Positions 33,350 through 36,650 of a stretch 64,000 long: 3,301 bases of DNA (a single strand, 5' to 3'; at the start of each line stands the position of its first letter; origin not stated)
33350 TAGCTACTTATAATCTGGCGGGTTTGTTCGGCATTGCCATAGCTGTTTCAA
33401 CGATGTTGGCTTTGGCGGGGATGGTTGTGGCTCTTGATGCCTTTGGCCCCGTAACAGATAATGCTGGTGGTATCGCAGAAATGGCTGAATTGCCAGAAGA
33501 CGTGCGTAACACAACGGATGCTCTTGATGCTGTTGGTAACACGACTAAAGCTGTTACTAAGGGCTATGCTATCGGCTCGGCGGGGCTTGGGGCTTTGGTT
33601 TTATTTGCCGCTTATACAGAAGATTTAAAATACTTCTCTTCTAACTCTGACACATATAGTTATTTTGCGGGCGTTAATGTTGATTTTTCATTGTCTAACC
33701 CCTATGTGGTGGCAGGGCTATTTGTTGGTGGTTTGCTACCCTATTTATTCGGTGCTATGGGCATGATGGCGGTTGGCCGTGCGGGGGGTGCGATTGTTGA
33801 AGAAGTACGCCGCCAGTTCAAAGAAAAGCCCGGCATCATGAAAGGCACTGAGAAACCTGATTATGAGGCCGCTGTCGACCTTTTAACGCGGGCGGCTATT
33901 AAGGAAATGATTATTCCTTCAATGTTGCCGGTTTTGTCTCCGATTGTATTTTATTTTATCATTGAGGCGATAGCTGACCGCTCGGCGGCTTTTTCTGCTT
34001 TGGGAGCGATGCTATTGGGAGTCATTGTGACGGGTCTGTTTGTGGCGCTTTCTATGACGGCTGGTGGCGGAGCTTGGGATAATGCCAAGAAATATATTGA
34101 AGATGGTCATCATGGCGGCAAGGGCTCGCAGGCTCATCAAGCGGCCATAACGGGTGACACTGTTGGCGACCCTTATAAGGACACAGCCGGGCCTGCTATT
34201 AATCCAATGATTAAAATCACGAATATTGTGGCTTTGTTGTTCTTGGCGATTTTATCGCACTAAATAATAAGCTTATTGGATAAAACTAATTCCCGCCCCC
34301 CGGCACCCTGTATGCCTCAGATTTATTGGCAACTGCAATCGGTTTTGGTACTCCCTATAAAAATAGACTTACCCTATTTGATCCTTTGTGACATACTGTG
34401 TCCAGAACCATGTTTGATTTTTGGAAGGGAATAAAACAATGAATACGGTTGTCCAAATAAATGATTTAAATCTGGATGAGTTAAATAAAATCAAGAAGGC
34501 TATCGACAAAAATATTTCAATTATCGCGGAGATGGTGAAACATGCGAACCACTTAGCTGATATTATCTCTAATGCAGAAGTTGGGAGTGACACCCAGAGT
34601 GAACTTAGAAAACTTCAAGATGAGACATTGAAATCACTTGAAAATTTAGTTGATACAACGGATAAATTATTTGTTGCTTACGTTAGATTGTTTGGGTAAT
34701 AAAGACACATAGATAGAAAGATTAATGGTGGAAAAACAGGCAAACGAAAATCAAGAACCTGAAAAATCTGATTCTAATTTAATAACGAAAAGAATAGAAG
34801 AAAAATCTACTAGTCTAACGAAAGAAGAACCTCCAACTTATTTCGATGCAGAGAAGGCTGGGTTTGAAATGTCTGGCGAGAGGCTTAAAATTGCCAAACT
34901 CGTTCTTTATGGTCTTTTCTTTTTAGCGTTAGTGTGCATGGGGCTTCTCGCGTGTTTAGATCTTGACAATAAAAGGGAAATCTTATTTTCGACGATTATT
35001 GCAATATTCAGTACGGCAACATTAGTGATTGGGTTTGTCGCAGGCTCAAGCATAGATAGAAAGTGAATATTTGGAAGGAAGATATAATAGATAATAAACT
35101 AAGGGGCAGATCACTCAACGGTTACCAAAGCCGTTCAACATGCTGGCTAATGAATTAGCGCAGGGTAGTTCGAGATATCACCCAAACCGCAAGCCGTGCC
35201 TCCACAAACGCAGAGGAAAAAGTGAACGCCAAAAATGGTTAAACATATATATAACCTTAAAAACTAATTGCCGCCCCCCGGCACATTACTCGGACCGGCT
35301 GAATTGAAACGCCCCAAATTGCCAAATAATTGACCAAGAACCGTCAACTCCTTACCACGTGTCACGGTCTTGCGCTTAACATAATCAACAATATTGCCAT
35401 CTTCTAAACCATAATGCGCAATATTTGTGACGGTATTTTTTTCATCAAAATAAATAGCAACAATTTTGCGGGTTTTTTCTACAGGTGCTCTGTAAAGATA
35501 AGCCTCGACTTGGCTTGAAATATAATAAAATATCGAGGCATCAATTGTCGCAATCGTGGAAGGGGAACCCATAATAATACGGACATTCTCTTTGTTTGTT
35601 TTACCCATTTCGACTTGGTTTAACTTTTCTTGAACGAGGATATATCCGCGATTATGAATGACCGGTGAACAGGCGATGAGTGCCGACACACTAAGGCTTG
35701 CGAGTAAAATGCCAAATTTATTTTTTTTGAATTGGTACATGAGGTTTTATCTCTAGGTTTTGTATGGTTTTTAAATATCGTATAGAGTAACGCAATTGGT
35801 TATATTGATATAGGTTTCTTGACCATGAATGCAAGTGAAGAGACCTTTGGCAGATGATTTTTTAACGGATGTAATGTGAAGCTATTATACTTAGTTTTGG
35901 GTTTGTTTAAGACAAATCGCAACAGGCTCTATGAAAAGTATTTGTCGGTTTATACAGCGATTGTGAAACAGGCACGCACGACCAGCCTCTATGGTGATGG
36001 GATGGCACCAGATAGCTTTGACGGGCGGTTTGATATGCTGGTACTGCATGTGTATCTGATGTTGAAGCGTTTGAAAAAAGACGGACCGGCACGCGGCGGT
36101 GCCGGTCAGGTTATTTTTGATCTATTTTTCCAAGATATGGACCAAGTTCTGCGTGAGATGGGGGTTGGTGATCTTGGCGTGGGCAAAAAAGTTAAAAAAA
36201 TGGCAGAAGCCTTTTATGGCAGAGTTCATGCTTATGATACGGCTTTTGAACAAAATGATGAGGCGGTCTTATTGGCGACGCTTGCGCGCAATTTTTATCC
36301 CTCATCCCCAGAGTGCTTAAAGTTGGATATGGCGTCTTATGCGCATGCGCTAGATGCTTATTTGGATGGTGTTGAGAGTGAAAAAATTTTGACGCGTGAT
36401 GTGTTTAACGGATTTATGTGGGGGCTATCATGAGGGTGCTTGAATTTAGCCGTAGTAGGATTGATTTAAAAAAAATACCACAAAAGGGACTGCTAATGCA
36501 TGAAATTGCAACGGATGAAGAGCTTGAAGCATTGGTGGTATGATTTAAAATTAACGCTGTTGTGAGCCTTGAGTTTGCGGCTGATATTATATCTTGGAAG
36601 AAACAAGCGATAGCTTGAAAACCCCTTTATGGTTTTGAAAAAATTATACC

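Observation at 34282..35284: AT-rich insertion of ~1 kb bounded by a 25-bp direct repeat that duplicates the bamE 3' end; carries two orphan small ORFs and no recombinase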

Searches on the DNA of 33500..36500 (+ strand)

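Call 6: search_rna_families(source=window, start=33500, end=36500, threshold=evalue, max_evalue=1)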
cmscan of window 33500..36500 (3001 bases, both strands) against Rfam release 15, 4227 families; matches with E-value up to 1: 0.
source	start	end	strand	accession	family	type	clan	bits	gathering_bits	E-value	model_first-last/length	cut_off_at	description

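Call 30: search_dna_similar(query=window:34264-35263:+, collection=phages, mode=distant, max_evalue=0.01)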
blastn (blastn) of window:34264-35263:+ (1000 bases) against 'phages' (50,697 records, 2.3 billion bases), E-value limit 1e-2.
No match.

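Call 31: search_dna_similar(query=window:34264-35263:+, collection=plasmids, mode=distant, max_evalue=0.01)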
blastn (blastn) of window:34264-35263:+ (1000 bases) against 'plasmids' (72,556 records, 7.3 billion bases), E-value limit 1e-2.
No match.

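Call 98: search_dna_similar(query=L177:5634-6312:+, collection=ecoli_genomes, mode=distant, max_rows=10)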
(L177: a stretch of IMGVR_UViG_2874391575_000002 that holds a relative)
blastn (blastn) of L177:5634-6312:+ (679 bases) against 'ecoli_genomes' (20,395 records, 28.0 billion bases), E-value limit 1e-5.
No match.

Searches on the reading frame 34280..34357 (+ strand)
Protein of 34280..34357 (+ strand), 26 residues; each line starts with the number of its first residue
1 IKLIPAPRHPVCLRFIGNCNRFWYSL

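Call 78: search_protein_families(library=phrogs, proteins=[window:34280-34357:+], max_evalue=1)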
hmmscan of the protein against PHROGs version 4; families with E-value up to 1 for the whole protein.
seq(26 aa): 0 families
